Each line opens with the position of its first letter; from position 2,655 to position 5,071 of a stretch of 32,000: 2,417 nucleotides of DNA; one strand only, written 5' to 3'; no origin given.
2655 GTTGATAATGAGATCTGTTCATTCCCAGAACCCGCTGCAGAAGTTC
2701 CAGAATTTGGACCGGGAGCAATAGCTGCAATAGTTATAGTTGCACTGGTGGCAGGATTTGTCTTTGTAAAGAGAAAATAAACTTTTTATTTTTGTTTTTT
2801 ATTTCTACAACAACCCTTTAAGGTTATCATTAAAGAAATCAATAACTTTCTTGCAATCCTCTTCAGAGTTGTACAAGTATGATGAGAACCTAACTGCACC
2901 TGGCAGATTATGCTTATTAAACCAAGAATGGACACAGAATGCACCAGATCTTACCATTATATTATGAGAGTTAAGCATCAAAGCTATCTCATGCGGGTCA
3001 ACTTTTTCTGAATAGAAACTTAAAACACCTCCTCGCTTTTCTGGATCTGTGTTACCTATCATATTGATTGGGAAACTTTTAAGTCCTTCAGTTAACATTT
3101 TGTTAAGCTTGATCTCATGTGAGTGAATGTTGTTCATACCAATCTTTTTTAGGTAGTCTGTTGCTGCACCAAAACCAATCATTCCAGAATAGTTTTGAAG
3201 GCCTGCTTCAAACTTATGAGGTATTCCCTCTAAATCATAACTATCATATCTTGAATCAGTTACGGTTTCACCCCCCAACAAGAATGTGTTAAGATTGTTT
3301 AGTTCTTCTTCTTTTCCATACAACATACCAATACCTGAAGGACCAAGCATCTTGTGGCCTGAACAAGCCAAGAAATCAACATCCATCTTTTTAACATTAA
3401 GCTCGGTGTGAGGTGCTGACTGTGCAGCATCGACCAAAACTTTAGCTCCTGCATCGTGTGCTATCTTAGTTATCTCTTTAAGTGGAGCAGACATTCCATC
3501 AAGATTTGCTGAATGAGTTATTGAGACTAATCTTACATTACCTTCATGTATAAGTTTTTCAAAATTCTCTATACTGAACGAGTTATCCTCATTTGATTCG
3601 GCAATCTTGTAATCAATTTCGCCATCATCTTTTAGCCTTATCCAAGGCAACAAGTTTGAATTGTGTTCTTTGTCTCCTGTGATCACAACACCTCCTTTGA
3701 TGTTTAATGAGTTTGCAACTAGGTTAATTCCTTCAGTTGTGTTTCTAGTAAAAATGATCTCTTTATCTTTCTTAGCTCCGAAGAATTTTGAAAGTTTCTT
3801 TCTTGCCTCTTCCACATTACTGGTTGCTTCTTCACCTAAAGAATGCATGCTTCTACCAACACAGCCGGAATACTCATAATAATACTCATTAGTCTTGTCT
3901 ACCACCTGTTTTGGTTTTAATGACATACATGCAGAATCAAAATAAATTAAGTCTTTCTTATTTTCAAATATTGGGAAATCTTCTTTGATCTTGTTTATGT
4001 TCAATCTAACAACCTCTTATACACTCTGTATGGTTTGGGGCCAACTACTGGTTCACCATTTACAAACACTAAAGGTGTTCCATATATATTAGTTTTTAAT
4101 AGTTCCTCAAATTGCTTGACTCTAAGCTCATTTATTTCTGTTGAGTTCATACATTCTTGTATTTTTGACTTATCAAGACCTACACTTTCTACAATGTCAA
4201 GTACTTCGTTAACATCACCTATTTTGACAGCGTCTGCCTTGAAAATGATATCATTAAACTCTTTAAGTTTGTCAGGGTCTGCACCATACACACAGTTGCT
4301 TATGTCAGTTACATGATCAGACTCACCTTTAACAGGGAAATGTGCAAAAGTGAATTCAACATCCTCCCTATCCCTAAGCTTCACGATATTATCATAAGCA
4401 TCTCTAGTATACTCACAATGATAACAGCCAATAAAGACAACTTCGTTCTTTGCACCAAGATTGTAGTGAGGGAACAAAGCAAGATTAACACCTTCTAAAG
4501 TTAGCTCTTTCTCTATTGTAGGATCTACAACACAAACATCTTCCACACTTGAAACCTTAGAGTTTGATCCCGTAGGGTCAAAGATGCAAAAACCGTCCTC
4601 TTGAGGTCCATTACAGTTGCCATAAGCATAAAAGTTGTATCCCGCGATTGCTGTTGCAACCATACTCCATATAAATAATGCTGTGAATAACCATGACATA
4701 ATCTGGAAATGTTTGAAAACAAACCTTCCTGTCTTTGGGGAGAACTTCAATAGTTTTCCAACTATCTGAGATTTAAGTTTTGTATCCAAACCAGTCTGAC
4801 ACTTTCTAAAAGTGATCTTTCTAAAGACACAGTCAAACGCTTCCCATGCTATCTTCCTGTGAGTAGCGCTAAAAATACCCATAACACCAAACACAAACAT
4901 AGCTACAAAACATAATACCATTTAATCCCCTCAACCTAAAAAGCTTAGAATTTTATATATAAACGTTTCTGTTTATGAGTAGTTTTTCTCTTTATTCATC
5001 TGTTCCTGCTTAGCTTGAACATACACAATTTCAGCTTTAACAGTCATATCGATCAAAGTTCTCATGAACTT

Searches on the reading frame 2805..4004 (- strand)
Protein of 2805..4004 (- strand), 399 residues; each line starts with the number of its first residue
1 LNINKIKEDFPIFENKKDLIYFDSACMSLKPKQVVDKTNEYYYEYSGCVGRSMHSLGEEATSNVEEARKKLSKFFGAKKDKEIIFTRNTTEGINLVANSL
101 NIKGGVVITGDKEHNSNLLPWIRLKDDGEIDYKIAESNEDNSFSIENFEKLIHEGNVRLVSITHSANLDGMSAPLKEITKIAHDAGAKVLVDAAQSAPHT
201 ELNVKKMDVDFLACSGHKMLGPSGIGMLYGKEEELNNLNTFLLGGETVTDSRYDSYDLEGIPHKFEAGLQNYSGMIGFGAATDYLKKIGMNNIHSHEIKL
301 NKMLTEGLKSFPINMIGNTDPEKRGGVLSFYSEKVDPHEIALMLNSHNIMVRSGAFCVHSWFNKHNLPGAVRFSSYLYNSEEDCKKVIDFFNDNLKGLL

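Call 79: search_protein_families(library=pfam, proteins=[window:2805-4004:-], max_evalue=0.001)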
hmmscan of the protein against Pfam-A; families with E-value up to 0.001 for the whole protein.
window:2805-4004:- (399 aa): 2 families
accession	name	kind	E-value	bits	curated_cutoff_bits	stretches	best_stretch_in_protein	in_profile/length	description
PF00266.25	Aminotran_5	-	1.8e-112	376.5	21.5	1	20-386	1-370/371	Aminotransferase class-V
PF01212.27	Beta_elim_lyase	-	0.00051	19.9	27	1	131-284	97-215/288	Beta-eliminating lyase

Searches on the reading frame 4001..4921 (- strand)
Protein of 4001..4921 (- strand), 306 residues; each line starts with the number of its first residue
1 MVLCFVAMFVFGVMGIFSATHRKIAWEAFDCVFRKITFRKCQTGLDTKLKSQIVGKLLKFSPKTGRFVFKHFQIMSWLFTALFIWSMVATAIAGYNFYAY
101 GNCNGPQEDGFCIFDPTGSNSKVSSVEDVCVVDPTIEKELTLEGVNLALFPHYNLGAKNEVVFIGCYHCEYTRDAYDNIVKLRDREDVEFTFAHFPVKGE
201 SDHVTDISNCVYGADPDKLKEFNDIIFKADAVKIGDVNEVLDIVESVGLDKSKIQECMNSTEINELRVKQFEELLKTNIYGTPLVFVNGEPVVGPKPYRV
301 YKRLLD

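Call 79: search_protein_families(library=pfam, proteins=[window:4001-4921:-], max_evalue=0.001)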
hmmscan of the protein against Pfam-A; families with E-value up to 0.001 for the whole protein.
window:4001-4921:- (306 aa): 2 families
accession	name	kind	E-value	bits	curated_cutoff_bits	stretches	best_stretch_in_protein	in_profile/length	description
PF01323.26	DSBA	-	2.9e-10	40.7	25.6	1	177-302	62-187/191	DSBA-like thioredoxin domain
PF13462.12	Thioredoxin_4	-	3.5e-09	37.5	23.2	1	165-306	24-164/165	Thioredoxin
